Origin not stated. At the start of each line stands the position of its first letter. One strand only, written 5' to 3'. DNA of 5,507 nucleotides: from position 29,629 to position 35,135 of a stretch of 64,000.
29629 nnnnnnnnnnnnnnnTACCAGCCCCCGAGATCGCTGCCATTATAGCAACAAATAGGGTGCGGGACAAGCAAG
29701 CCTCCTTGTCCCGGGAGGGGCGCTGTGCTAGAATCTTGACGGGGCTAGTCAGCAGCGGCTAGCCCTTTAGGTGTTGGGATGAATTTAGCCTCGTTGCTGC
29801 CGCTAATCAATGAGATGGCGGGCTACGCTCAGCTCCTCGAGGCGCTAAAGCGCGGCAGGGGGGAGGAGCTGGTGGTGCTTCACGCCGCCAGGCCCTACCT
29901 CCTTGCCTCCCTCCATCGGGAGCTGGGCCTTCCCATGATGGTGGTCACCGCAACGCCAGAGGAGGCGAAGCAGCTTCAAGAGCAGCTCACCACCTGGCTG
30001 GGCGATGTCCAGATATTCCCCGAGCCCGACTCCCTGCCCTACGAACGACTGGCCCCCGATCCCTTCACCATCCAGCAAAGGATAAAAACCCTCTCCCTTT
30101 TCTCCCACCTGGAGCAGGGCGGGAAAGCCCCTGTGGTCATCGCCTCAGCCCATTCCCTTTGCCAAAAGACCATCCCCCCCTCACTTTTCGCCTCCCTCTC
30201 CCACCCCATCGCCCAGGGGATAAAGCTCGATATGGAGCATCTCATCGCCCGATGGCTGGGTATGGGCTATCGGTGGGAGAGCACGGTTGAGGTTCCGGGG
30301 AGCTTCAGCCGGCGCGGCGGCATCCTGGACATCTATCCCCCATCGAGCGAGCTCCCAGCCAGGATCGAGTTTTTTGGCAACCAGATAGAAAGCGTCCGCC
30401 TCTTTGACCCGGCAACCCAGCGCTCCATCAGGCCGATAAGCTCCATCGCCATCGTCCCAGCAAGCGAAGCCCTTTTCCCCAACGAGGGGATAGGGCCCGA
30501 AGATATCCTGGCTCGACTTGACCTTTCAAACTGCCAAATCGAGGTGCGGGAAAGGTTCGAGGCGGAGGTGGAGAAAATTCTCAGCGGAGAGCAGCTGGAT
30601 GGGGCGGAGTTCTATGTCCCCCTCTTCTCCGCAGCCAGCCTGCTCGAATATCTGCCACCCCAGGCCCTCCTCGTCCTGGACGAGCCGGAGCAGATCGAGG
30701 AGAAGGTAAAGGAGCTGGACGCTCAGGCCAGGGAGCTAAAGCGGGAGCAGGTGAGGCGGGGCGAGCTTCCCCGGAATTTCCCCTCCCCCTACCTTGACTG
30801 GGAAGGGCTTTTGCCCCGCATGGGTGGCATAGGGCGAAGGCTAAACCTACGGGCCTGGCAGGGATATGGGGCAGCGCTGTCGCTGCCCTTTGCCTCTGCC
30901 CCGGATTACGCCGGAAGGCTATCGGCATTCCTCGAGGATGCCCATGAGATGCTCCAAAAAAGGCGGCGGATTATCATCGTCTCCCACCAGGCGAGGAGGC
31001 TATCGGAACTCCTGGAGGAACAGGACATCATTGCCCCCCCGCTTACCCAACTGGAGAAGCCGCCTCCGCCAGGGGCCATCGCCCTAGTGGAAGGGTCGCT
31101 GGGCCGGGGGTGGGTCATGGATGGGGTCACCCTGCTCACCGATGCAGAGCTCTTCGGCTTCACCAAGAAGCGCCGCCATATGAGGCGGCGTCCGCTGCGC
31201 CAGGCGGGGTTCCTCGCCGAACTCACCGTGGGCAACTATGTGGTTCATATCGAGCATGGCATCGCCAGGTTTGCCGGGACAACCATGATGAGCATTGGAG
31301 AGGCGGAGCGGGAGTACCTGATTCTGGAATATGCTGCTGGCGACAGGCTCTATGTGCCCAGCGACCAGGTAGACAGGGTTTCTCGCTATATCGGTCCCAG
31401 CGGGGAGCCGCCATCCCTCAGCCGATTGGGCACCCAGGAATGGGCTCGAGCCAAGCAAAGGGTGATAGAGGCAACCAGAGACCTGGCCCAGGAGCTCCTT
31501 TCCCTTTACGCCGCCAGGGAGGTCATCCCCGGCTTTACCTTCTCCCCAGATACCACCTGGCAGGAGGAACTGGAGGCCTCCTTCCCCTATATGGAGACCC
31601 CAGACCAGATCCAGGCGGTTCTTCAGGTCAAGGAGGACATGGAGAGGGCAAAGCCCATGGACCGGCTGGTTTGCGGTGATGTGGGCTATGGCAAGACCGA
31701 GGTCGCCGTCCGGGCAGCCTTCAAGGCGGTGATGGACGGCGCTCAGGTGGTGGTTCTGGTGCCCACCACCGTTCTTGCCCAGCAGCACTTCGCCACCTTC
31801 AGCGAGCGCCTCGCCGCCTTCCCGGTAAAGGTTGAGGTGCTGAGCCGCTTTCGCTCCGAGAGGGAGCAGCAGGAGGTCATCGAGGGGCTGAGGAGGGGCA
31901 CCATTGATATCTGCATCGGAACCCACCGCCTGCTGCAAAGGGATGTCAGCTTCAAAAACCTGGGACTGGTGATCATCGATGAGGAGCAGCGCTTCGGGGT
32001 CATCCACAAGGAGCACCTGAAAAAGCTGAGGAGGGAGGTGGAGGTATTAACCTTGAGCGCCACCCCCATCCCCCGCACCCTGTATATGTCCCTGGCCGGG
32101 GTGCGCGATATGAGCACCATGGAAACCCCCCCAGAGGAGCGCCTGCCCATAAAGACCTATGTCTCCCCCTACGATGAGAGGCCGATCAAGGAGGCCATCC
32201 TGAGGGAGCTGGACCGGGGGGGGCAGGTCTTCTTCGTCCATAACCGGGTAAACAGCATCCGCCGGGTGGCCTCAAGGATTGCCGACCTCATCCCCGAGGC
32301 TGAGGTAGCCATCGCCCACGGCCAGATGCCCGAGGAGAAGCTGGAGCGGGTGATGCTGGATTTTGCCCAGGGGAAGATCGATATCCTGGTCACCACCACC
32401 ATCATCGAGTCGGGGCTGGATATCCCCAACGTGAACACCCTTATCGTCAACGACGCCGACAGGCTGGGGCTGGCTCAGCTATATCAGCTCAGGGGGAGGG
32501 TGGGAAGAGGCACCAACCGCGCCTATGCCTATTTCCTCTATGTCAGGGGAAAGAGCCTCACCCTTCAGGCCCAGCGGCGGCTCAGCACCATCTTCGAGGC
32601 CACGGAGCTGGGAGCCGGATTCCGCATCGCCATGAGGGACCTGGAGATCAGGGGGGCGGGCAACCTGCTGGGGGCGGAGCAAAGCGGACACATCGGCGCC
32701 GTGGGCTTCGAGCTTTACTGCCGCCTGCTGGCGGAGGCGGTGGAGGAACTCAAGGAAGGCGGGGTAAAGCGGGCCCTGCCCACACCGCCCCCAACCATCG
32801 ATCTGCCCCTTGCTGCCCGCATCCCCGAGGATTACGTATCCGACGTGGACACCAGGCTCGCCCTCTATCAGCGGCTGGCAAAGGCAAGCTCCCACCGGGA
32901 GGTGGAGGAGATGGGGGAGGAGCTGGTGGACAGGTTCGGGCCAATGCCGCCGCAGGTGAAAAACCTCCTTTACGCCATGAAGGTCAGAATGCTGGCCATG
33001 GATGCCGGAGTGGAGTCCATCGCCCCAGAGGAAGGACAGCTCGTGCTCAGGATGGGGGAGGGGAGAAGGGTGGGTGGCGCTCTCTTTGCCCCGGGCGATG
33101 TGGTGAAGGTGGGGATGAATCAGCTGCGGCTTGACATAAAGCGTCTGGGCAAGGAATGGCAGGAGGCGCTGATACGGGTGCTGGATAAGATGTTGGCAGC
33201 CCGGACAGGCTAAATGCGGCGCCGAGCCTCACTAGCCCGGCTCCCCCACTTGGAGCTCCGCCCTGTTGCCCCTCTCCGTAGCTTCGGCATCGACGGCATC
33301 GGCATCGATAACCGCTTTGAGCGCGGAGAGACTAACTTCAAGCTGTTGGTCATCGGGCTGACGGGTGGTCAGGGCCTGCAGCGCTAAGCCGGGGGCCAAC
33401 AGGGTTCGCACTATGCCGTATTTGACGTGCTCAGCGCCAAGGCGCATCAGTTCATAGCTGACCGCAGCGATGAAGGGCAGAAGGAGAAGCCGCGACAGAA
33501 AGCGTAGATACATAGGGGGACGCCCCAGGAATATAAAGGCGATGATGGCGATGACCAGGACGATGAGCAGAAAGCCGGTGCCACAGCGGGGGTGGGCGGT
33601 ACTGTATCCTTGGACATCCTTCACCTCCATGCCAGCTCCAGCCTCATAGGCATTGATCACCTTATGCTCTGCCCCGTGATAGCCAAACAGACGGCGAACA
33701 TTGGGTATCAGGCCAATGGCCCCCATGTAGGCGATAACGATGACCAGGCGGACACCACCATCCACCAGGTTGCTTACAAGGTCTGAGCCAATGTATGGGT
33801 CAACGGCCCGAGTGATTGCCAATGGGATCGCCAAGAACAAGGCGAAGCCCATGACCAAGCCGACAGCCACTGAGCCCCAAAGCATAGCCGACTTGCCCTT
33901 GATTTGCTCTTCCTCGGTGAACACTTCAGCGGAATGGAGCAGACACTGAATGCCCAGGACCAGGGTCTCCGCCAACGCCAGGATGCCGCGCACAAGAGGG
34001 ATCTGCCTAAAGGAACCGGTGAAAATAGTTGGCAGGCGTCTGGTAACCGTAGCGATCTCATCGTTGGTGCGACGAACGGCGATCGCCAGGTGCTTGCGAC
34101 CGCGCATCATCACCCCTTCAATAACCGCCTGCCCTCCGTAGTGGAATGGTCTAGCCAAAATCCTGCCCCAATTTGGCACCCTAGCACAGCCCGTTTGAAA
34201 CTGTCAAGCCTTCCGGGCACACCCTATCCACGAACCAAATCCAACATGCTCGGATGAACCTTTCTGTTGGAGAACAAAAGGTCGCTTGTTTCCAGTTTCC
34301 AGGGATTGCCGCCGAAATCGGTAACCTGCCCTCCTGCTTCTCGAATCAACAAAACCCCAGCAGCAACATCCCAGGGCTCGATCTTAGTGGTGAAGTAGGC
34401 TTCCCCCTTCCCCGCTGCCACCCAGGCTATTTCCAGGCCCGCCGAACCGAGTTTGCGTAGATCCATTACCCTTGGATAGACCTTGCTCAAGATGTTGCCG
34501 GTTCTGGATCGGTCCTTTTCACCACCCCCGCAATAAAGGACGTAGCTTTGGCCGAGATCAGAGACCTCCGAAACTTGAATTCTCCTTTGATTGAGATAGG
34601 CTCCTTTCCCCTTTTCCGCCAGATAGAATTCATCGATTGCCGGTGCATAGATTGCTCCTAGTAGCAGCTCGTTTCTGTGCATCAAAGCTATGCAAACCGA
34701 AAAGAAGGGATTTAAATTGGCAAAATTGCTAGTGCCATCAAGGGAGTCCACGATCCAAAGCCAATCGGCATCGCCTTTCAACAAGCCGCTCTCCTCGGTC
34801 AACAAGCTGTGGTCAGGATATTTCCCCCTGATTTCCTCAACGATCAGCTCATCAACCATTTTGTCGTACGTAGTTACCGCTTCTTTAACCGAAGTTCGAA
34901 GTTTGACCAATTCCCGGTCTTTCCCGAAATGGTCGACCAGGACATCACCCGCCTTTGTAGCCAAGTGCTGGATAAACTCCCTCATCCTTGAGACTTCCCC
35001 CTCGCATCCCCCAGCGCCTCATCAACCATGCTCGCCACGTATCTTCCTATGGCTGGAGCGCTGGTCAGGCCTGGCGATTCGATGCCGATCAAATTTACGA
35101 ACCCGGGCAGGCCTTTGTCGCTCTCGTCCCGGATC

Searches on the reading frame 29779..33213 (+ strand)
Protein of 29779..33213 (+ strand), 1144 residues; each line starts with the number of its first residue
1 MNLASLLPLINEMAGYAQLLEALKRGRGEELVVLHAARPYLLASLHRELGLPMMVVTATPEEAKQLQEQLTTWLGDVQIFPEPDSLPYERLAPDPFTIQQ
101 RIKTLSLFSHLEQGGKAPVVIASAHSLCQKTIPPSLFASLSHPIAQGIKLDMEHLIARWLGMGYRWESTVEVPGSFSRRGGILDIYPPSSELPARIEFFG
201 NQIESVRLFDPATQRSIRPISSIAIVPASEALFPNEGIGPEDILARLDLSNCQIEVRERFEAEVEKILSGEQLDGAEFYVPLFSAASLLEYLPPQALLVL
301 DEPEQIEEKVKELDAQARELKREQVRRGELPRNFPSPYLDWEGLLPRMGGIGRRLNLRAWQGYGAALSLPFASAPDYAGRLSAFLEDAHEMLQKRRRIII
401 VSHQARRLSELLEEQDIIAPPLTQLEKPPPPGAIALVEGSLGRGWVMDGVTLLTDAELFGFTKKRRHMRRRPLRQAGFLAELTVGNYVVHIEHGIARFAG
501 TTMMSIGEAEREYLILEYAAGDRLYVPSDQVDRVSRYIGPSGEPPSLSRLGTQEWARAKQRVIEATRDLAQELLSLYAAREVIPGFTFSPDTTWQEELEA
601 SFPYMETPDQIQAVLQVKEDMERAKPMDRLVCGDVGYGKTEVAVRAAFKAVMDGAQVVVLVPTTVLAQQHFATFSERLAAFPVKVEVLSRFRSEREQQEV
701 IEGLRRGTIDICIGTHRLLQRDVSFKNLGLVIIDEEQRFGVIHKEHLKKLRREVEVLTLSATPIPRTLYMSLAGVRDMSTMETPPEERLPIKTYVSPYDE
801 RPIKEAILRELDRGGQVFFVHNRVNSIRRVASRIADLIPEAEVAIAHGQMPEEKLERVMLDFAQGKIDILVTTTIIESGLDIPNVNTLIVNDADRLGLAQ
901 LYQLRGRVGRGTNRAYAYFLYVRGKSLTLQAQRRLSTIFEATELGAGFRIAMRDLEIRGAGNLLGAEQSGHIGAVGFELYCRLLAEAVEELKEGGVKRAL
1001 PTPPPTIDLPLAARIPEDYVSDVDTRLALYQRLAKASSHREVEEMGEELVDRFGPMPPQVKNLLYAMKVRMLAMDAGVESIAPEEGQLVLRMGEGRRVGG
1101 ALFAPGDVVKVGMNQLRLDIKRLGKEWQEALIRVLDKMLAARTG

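Call 52: search_protein_families(library=pfam, proteins=[window:29779-33213:+], max_evalue=0.00001)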
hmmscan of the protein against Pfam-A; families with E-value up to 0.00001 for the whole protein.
window:29779-33213:+ (1144 aa): 5 families
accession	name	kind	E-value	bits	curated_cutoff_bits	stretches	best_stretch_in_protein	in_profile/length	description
PF00270.35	DEAD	-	5.3e-28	98.3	26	1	607-768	1-164/167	DEAD/DEAH box helicase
PF03461.20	TRCF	-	3.7e-25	88.5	25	1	1009-1095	1-87/95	TRCF domain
PF00271.37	Helicase_C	-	8.4e-24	84.4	23.5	1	807-910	6-108/110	Helicase conserved C-terminal domain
PF17757.6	UvrB_inter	-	1.7e-21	76.5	22.9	1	144-230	3-90/91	UvrB interaction domain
PF02559.22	CarD_TRCF_RID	-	1.1e-18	67.4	23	1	482-538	1-57/57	CarD-like/TRCF RID domain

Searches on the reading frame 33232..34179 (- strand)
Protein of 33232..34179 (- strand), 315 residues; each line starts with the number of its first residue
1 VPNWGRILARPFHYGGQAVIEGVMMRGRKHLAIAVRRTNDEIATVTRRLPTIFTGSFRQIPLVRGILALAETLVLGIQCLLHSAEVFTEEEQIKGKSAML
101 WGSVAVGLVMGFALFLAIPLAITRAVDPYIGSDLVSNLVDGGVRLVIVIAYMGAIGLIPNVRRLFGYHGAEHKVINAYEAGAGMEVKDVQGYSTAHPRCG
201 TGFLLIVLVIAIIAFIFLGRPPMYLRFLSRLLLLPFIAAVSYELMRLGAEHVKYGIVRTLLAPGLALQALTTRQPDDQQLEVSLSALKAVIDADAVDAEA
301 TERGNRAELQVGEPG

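Call 52: search_protein_families(library=pfam, proteins=[window:33232-34179:-], max_evalue=0.00001)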
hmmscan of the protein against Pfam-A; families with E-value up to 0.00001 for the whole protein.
window:33232-34179:- (315 aa): 1 family
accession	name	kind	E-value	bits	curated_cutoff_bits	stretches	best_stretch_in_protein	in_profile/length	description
PF07136.16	DUF1385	-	5.3e-77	258.6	22.1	1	60-292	1-226/227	Protein of unknown function (DUF1385)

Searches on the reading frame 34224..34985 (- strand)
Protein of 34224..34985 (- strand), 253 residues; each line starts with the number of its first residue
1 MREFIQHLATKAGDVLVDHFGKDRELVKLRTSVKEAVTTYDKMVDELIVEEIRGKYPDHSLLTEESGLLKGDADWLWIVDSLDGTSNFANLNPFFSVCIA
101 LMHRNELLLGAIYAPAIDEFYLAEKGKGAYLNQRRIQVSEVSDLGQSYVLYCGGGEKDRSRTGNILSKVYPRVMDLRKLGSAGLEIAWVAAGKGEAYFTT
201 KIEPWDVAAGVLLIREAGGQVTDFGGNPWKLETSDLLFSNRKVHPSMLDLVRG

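Call 52: search_protein_families(library=pfam, proteins=[window:34224-34985:-], max_evalue=0.00001)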
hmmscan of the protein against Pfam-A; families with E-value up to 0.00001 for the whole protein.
window:34224-34985:- (253 aa): 1 family
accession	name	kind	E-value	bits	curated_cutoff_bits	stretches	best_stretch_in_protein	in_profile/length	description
PF00459.30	Inositol_P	-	1.6e-60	205.4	27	1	3-246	7-261/271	Inositol monophosphatase family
